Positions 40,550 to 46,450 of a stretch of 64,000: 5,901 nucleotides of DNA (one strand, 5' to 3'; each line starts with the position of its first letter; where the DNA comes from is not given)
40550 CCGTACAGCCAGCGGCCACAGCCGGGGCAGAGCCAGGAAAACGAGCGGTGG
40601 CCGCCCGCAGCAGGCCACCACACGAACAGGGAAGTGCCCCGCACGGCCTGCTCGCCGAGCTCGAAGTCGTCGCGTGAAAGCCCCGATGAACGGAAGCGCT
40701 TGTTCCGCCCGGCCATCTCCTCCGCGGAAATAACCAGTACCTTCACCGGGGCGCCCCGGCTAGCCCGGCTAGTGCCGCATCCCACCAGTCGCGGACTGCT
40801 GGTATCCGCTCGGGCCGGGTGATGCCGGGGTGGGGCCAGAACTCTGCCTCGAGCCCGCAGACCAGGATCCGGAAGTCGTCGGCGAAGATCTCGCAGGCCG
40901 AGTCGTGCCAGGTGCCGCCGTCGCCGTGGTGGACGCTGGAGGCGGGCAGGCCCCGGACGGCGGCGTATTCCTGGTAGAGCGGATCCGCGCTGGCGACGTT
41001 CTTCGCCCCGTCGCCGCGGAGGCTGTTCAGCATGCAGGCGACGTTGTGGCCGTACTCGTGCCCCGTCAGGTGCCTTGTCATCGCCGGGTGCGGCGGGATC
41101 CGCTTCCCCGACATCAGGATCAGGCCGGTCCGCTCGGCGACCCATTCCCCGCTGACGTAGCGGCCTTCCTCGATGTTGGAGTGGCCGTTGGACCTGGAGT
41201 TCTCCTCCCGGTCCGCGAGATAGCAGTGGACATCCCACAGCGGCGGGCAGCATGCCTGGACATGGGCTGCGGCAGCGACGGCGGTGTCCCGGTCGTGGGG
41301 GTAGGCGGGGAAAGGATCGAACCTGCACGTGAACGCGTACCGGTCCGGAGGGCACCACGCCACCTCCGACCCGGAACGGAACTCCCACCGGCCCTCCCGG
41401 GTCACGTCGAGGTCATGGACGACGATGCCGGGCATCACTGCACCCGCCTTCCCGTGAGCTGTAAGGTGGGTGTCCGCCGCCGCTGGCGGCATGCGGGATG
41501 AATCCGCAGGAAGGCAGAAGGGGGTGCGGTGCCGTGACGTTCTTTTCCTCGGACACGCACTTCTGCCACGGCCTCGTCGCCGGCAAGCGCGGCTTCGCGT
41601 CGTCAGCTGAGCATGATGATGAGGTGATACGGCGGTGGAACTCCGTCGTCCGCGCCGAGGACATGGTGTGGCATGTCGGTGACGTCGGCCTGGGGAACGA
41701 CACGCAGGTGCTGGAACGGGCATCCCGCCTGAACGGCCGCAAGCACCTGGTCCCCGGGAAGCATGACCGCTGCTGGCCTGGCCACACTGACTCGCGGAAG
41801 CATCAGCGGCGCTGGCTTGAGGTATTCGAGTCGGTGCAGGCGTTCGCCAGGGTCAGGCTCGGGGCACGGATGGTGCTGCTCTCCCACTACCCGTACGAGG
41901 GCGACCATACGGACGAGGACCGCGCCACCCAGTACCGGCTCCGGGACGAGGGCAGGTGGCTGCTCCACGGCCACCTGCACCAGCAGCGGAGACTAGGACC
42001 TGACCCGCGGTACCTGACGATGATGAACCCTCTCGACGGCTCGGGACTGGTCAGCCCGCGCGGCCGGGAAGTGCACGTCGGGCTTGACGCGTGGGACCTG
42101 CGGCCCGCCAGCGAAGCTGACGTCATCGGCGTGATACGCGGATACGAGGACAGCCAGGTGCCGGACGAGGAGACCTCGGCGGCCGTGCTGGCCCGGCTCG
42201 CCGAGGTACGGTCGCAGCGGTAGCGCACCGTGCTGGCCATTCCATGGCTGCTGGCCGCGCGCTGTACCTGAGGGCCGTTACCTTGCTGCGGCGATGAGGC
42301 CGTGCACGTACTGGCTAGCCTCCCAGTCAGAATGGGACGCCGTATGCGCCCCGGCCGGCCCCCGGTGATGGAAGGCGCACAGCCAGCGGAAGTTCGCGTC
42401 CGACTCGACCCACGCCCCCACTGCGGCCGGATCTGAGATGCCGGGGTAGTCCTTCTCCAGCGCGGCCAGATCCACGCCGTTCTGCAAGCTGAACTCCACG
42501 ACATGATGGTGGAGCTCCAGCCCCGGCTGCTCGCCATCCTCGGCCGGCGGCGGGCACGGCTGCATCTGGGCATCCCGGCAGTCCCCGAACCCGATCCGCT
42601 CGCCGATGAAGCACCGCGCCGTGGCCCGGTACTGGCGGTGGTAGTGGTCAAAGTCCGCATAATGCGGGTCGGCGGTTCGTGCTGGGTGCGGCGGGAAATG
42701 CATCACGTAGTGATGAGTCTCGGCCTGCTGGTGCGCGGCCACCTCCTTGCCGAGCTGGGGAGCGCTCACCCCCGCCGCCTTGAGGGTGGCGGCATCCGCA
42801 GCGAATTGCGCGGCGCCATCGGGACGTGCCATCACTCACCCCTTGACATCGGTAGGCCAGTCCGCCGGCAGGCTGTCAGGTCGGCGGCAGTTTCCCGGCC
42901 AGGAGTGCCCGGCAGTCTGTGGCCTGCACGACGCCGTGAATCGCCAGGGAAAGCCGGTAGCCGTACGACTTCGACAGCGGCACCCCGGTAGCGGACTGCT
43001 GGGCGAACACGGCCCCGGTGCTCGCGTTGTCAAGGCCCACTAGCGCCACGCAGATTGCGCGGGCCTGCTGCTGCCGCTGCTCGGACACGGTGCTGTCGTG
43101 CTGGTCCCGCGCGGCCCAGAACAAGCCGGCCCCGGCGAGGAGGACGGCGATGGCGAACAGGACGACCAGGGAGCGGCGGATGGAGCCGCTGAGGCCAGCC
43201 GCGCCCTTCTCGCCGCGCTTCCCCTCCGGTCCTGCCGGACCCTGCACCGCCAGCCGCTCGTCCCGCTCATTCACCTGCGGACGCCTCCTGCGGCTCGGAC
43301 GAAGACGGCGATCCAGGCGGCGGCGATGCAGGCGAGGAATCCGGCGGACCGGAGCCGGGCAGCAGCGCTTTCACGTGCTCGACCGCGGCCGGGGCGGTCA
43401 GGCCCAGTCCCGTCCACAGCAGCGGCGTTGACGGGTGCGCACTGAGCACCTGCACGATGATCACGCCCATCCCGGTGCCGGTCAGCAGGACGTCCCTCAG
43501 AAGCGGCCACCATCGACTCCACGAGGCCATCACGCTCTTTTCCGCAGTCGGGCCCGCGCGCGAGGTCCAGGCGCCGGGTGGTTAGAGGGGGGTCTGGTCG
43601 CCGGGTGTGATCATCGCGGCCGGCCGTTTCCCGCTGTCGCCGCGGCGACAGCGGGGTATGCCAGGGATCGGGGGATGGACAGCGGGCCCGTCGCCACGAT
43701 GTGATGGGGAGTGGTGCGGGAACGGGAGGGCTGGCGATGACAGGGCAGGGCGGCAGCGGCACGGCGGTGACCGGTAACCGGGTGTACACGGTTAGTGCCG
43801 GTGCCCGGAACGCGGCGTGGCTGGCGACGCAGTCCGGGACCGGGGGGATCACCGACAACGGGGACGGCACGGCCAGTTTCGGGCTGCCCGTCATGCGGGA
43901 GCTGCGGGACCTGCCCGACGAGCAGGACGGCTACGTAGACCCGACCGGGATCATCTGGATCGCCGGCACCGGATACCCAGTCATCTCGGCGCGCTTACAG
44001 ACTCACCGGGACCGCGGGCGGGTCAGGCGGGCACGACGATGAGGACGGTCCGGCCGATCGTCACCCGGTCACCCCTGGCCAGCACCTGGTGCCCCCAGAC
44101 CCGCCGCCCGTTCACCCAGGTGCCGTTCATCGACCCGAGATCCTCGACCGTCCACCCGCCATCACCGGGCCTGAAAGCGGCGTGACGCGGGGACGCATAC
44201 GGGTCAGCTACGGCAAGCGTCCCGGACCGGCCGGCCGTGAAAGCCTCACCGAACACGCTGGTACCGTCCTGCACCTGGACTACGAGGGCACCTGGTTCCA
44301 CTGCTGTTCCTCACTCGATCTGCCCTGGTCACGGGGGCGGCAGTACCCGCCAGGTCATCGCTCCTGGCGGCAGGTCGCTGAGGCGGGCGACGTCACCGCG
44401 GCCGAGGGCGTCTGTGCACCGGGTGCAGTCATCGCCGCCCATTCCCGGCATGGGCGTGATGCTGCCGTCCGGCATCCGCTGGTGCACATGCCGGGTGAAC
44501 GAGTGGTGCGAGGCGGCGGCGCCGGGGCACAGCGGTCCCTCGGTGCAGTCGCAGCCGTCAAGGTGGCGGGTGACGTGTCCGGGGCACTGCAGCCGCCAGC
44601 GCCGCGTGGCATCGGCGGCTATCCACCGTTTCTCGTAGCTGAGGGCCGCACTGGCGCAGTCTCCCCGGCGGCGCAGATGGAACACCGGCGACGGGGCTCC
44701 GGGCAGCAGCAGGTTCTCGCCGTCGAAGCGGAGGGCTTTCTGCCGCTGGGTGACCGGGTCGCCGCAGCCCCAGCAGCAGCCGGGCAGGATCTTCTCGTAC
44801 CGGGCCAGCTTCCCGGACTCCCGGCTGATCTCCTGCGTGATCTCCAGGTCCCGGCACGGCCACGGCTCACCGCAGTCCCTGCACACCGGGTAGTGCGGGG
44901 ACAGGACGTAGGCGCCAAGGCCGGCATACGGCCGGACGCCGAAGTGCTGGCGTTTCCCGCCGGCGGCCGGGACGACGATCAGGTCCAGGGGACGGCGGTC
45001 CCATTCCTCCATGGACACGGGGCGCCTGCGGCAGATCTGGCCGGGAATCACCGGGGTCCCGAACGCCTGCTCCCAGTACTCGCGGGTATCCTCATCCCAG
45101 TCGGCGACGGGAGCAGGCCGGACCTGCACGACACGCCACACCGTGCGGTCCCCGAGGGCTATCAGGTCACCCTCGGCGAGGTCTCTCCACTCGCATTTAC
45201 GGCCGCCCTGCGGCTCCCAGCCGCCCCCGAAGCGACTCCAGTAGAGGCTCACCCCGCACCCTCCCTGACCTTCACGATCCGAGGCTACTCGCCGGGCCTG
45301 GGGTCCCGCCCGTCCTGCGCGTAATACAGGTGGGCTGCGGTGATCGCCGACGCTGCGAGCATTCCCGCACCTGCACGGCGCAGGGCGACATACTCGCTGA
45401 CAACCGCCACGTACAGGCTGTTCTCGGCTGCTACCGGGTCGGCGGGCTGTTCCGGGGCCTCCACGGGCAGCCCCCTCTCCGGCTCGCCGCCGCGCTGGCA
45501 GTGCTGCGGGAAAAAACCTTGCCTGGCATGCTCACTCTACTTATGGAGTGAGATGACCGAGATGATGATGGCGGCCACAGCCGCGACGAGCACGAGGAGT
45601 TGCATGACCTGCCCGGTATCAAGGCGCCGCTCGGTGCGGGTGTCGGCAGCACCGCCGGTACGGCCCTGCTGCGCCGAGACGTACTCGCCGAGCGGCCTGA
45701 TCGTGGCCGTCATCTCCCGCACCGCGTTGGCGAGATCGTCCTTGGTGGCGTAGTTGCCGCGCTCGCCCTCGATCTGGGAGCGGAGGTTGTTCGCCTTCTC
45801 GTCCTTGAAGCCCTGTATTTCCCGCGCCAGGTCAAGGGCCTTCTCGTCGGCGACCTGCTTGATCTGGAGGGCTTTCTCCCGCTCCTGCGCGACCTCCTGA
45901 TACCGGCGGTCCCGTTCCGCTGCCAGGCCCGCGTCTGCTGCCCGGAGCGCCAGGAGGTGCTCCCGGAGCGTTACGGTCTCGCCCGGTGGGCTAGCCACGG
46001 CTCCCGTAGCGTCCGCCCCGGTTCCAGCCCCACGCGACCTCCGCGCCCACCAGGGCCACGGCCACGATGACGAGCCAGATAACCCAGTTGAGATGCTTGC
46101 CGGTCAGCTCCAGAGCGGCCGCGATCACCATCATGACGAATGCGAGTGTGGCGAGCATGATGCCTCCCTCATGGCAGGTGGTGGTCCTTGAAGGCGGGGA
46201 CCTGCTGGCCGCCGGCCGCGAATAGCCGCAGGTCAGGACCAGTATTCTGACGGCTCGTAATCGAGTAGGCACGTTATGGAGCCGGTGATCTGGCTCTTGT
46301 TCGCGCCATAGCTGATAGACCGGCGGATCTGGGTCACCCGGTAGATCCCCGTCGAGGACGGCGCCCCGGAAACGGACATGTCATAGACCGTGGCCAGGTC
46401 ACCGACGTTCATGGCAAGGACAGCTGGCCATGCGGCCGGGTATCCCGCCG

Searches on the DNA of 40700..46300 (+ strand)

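Call 7: search_dna_similar(query=window:40700-46300:+, collection=phages, mode=distant, max_rows=20)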
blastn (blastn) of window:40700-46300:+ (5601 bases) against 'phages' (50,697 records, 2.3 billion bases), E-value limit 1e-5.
Records with a match: 45; places in all: 45; records where one place covers at least 80% of the query: 0.
Best place of each record, by identity: 60-80% 45.
By first word of the organism name: Arthrobacter 23; Gordonia 12; Mycobacterium 6; Rhodococcus 2; Tsukamurella 2.
By host as written in the record: Arthrobacter globiformis B-2979 10; Gordonia terrae 3612 8; Arthrobacter atrocyaneus NRRL B-2883 6; Gordonia rubripertincta NRRL B-16540 4; Arthrobacter globiformis NRRL B-2979 3; Mycobacterium smegmatis mc2 155 3; Rhodococcus equi 2; Tsukamurella paurometabola 2; and 5 more.
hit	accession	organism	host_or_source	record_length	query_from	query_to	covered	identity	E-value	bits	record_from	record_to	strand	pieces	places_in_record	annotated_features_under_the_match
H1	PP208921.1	Arthrobacter phage Berrie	Arthrobacter globiformis B-2979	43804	849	1281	8%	66.8%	2e-19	106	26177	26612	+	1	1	36: metallophosphoesterase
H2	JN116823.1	Rhodococcus phage REQ2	Rhodococcus equi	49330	1041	1289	4%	68.7%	3e-16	95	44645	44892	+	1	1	calcineurin-like phosphoesterase family protein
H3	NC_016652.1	Rhodococcus phage REQ2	Rhodococcus equi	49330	1041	1289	4%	68.7%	3e-16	95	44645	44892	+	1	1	metallophosphoesterase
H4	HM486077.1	Tsukamurella phage TPA2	Tsukamurella paurometabola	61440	1041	1281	4%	68.8%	1e-15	93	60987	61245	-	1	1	hypothetical protein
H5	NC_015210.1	Tsukamurella phage TPA2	Tsukamurella paurometabola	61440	1041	1281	4%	68.8%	1e-15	93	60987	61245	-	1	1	hypothetical protein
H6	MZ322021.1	Gordonia phage Cafasso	Gordonia rubripertincta NRRL B-16540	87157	1047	1275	4%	68.5%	3e-10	75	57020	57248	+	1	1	98: metallophosphoesterase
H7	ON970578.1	Gordonia phage Aleemily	Gordonia rubripertincta NRRL B-16540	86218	1047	1275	4%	68.5%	3e-10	75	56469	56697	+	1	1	96: metallophosphoesterase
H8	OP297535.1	Gordonia phage ObLaDi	Gordonia rubripertincta NRRL B-16540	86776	1047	1275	4%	68.5%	3e-10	75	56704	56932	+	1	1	97: metallophosphoesterase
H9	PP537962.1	Gordonia phage Morgana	Gordonia rubripertincta NRRL B-16540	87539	1047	1275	4%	68.1%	1e-8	71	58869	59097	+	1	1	104: metallophosphatase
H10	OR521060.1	Arthrobacter phage Wildwest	Arthrobacter atrocyaneus NRRL B-2883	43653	1107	1286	3%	76.2%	8e-24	120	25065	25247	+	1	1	34: metallophosphoesterase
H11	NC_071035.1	Arthrobacter phage Tweety19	Arthrobacter globiformis B-2979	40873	1101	1281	3%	74.1%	3e-17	99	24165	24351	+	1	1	34: phosphoesterase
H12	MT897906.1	Arthrobacter phage Tweety19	Arthrobacter globiformis B-2979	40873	1101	1281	3%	74.1%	3e-17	99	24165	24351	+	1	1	34: metallophosphoesterase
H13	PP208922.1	Arthrobacter phage Snek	Arthrobacter globiformis B-2979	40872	1101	1281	3%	74.1%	3e-17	99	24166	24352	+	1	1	34: metallophosphoesterase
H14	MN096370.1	Gordonia phage Squiddly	Gordonia terrae 3612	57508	1117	1287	3%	75.0%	2e-18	102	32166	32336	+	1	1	43: metallophosphoesterase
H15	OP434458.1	Gordonia phage Malisha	Gordonia terrae 3612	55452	1117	1287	3%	75.0%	2e-18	102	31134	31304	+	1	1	43: metallophosphoesterase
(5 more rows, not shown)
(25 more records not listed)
